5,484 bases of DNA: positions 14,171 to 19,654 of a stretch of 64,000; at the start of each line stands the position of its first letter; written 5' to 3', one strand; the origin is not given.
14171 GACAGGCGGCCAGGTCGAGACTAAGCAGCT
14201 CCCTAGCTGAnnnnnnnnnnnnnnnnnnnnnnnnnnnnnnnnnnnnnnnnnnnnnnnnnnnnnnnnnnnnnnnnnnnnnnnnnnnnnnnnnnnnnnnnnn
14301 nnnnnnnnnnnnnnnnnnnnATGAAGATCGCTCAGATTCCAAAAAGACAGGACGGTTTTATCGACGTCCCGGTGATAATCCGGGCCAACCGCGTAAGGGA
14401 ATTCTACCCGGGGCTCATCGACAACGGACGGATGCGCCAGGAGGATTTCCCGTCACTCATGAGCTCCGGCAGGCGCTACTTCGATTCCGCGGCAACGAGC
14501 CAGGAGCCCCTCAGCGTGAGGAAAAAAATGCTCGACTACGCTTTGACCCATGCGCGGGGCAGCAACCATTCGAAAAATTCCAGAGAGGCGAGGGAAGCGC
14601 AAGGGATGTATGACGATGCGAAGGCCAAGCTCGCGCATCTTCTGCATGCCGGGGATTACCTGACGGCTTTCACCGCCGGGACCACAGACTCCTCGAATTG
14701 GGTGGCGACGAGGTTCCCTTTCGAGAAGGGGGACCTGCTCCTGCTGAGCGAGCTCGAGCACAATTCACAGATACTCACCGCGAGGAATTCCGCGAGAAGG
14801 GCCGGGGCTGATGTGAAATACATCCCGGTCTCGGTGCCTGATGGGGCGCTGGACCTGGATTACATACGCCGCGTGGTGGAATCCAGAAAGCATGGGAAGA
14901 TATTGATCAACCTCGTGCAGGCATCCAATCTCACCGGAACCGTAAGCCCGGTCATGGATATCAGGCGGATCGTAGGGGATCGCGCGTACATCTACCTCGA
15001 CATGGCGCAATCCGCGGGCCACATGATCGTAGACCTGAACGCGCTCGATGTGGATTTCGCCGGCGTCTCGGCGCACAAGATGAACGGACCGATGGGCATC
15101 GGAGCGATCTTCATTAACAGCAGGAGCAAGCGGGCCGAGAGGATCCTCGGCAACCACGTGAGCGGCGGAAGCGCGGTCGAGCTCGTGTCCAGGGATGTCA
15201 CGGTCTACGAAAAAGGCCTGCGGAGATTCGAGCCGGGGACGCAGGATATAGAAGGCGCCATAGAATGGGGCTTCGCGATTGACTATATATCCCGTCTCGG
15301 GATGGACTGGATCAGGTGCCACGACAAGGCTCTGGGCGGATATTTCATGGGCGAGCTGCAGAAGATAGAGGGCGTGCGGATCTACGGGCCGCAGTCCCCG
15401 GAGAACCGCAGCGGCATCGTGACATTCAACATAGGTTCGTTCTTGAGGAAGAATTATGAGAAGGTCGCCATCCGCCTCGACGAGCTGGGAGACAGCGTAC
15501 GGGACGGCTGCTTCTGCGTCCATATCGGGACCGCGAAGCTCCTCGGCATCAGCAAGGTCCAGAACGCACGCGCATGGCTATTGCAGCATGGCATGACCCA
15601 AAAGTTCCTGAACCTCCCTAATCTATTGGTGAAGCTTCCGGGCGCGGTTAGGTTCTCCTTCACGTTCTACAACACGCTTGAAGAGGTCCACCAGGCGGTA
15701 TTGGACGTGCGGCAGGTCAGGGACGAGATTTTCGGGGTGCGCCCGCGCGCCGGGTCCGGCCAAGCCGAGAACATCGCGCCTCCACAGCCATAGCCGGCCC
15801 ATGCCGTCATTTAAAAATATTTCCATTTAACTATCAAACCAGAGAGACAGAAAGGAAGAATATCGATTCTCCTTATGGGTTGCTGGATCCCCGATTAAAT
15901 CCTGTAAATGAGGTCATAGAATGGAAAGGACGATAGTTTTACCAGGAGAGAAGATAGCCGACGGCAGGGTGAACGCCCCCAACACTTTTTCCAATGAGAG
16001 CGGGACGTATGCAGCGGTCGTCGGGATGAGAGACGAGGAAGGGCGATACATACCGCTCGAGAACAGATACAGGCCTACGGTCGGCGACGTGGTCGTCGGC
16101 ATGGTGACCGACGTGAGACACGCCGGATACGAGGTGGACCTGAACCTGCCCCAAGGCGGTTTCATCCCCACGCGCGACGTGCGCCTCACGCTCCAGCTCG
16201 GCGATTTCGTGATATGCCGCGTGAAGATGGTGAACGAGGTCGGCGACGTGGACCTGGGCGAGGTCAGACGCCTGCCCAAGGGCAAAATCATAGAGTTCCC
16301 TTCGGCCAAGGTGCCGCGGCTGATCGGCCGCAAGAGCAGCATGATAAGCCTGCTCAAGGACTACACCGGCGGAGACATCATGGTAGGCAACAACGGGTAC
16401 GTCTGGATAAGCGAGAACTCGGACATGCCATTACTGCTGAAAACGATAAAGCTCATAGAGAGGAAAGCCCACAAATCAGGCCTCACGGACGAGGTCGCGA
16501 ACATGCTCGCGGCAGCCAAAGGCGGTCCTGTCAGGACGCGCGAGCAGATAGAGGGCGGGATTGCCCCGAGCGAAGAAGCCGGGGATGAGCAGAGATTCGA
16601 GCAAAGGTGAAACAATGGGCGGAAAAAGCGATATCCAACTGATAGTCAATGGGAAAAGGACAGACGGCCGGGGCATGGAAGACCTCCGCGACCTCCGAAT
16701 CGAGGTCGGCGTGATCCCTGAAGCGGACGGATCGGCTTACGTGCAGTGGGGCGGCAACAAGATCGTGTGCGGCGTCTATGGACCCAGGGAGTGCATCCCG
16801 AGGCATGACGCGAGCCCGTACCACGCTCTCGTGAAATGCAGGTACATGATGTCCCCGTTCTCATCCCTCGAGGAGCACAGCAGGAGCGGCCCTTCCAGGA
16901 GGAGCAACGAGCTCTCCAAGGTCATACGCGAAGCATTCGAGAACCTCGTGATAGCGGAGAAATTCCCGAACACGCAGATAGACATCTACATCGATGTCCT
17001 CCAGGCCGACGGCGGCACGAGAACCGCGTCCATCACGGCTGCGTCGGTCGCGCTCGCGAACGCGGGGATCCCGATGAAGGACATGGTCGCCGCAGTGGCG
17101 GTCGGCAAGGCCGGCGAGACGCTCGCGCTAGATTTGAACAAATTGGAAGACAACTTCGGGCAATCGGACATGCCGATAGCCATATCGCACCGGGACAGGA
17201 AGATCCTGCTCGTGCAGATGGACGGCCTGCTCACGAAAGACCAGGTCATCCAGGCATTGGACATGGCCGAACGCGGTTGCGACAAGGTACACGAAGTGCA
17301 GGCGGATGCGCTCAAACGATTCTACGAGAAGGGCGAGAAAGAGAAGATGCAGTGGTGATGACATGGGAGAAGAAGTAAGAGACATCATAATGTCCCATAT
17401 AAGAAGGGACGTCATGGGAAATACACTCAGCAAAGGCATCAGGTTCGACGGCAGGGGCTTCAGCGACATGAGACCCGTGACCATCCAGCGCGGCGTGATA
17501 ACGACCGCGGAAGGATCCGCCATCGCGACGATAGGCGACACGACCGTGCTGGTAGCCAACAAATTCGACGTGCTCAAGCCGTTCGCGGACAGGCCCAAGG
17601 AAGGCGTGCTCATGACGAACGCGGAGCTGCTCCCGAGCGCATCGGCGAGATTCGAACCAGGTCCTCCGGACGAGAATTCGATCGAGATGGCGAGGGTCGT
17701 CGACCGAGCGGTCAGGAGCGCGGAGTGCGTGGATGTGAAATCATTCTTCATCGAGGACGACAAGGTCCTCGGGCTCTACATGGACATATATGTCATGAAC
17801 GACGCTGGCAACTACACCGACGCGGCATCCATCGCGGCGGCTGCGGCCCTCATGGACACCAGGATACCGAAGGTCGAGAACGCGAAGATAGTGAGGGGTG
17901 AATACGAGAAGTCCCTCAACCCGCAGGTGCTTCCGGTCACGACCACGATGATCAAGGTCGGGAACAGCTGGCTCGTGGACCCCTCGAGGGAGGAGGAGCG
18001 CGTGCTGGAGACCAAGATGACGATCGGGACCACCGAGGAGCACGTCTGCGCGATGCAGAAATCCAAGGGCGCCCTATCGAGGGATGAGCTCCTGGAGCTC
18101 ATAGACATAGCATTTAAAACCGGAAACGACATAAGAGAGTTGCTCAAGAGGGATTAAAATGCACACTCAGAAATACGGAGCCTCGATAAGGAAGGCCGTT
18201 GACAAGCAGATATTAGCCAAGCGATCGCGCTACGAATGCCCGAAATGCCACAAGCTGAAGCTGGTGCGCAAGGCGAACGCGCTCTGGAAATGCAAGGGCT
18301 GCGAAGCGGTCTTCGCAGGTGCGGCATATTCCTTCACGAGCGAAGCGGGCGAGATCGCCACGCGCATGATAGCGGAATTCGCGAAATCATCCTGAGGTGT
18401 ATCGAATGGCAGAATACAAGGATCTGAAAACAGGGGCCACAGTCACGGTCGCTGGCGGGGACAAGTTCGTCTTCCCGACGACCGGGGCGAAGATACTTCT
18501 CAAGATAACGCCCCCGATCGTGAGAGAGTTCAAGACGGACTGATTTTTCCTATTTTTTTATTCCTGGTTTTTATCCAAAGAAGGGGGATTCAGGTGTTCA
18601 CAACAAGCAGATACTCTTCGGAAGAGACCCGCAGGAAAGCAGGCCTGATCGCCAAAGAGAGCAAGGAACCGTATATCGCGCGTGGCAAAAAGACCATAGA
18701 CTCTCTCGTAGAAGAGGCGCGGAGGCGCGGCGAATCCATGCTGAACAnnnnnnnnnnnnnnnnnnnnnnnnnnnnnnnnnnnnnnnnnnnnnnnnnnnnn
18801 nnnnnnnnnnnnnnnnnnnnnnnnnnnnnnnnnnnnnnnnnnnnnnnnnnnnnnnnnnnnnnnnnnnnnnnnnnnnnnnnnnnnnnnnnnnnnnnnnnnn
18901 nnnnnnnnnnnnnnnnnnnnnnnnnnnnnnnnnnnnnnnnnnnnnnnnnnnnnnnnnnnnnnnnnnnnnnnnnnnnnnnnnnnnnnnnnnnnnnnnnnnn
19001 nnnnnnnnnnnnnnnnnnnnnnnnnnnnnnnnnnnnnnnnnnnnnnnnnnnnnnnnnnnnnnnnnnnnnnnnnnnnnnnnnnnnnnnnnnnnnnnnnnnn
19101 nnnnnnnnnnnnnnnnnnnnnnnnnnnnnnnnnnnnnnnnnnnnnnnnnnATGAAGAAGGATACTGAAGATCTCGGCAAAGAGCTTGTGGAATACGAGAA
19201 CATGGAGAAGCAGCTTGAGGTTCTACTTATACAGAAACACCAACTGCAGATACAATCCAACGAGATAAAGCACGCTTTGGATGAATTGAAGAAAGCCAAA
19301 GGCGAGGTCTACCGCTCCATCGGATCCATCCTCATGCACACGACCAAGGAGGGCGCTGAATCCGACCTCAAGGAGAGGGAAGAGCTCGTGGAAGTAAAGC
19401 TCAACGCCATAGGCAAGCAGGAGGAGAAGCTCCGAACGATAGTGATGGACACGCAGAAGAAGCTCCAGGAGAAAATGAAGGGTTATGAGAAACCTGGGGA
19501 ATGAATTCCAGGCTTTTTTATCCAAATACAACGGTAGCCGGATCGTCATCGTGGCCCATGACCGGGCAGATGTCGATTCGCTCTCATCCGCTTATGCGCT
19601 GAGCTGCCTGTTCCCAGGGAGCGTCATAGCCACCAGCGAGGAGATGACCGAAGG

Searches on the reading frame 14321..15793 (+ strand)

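Call 65: search_protein_families(library=pfam, proteins=[window:14321-15793:+], max_evalue=0.001)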
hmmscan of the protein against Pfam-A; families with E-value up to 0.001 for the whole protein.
window:14321-15793:+ (490 aa): 1 family
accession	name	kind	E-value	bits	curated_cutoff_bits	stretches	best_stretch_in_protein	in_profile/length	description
PF00266.25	Aminotran_5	-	1.6e-69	235.1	21.5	1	53-457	2-369/371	Aminotransferase class-V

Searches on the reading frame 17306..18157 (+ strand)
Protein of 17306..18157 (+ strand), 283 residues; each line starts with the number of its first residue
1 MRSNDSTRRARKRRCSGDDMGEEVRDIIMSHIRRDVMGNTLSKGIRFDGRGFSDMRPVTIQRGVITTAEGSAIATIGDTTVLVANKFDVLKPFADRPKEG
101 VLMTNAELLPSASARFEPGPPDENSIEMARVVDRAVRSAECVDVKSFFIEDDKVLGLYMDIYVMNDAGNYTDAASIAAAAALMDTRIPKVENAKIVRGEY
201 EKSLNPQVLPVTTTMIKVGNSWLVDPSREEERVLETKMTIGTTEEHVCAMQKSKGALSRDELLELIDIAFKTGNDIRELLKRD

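Call 65: search_protein_families(library=pfam, proteins=[window:17306-18157:+], max_evalue=0.001)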
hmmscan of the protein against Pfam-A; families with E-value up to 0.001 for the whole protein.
window:17306-18157:+ (283 aa): 2 families
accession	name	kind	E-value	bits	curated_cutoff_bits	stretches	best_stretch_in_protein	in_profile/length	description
PF01138.27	RNase_PH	-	1.9e-29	103.2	25.5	1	54-188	1-130/130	3' exoribonuclease family, domain 1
PF03725.20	RNase_PH_C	-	2.1e-13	50.4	20.8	1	210-271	3-66/67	3' exoribonuclease family, domain 2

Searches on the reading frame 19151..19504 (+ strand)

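Call 8: search_protein_families(library=pfam, proteins=[window:19151-19504:+], max_evalue=0.01)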
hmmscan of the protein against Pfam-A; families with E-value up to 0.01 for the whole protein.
window:19151-19504:+ (117 aa): 1 family
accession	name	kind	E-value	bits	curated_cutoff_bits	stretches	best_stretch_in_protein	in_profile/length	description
PF01920.25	Prefoldin_2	-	1.2e-15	57.8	27.6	1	11-111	3-105/106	Prefoldin subunit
